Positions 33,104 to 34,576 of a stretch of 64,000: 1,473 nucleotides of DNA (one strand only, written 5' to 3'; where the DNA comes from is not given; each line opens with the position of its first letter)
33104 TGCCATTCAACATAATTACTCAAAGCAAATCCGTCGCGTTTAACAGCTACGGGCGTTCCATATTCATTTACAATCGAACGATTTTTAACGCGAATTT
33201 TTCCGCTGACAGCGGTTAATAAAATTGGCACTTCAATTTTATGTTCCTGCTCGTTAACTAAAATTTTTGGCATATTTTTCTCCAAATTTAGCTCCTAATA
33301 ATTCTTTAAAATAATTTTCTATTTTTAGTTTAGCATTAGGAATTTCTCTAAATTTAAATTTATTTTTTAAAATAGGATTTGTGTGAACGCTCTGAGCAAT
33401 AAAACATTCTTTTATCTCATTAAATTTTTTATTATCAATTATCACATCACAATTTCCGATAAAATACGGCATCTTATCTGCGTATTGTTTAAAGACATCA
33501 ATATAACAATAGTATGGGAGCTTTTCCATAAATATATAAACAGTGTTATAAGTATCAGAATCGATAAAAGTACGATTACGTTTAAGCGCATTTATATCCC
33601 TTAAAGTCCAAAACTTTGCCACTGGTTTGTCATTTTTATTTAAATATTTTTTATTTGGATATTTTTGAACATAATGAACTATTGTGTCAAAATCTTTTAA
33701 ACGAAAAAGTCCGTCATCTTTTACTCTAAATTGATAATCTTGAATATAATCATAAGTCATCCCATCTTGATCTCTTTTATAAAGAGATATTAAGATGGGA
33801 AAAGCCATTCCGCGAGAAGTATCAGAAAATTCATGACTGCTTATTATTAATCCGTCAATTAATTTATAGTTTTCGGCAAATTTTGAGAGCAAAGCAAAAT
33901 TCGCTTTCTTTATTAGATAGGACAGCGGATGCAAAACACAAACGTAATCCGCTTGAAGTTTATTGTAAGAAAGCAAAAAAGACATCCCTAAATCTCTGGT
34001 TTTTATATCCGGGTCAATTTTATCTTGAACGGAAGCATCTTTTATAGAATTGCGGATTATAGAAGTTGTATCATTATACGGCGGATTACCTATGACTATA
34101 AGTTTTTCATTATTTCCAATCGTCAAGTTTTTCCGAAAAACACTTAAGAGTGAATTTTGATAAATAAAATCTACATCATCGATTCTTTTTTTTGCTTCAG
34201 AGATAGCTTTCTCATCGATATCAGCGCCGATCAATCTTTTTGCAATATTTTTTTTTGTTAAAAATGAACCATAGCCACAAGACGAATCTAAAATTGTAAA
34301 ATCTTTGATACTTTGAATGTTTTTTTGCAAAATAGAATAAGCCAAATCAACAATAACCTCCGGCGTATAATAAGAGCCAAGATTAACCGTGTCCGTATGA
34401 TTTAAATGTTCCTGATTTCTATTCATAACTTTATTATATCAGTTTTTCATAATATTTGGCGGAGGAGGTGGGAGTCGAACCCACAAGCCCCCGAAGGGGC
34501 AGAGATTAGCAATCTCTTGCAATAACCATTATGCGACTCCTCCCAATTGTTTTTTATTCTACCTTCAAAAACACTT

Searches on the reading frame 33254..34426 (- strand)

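Call 24: search_protein_families(library=pfam, proteins=[window:33254-34426:-], max_evalue=0.001)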
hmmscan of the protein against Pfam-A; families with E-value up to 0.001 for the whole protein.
window:33254-34426:- (390 aa): 4 families
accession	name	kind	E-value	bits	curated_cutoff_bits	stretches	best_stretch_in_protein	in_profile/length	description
PF02384.22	N6_Mtase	-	4.3e-06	26.7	20.4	1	13-173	22-175/311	N-6 DNA Methylase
PF03291.22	mRNA_G-N7_MeTrfase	-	3.4e-05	23.5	26.6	1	32-88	52-110/315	mRNA (guanine-N(7))-methyltransferase domain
PF05175.20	MTS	-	8.8e-05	22.7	23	1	26-122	16-113/170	Methyltransferase small domain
PF07669.17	Eco57I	-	0.00014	22.5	25.3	1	77-189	51-159/171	Eco57I restriction-modification methylase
